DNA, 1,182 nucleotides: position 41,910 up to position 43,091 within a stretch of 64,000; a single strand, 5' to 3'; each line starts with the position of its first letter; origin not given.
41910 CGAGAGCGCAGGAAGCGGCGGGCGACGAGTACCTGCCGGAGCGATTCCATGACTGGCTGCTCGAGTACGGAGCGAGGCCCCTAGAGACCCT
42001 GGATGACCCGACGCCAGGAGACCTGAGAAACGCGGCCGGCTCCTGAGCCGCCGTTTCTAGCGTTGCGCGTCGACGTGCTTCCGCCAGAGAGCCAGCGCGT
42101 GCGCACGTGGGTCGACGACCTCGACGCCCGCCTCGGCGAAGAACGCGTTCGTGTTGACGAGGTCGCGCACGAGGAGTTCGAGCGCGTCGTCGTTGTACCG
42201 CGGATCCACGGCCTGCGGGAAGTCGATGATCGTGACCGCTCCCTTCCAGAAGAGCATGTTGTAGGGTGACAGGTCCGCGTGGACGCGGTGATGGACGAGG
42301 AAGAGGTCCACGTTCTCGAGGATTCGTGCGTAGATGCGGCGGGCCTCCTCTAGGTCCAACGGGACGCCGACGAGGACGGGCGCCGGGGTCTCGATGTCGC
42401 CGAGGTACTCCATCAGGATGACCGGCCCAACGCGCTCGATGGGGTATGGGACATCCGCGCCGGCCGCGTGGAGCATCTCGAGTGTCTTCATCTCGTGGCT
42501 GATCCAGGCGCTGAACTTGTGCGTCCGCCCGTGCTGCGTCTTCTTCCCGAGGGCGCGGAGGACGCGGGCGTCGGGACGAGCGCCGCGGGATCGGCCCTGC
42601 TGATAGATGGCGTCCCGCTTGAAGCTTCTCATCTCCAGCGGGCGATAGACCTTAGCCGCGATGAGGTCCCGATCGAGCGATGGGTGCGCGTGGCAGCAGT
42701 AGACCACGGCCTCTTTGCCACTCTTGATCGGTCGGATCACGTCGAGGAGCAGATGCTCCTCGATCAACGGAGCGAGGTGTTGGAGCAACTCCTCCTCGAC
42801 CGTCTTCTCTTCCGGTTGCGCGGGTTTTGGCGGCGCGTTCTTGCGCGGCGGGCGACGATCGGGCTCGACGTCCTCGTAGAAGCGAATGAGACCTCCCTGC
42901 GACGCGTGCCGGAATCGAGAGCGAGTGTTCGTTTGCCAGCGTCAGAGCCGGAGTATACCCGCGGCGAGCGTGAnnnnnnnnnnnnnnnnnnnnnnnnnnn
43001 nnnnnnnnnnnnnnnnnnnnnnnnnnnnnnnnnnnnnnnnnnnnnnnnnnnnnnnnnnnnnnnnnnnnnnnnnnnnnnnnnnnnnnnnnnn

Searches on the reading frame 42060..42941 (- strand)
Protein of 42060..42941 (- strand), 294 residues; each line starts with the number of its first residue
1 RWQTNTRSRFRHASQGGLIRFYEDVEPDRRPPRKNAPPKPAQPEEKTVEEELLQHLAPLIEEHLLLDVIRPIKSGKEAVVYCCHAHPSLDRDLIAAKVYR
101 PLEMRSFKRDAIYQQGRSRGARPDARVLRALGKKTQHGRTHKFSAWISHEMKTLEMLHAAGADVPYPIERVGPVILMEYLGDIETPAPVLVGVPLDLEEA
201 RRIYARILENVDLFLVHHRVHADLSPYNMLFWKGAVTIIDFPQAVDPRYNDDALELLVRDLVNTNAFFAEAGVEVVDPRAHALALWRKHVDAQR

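Call 42: search_protein_families(library=ncbifam, proteins=[window:42060-42941:-], max_evalue=0.00001)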
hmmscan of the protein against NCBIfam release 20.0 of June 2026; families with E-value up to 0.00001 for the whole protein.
window:42060-42941:- (294 aa): 2 families
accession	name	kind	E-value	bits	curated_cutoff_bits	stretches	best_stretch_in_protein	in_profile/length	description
NF041645.1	prot_kin_PA4780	equivalog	1.6e-45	155.5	350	1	54-288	5-232/274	PA4780 family RIO1-like protein kinase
NF041310.1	Prot_Kin_Rio1_Halo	equivalog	9.3e-25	87.6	480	1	53-276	66-269/273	serine/threonine-protein kinase Rio1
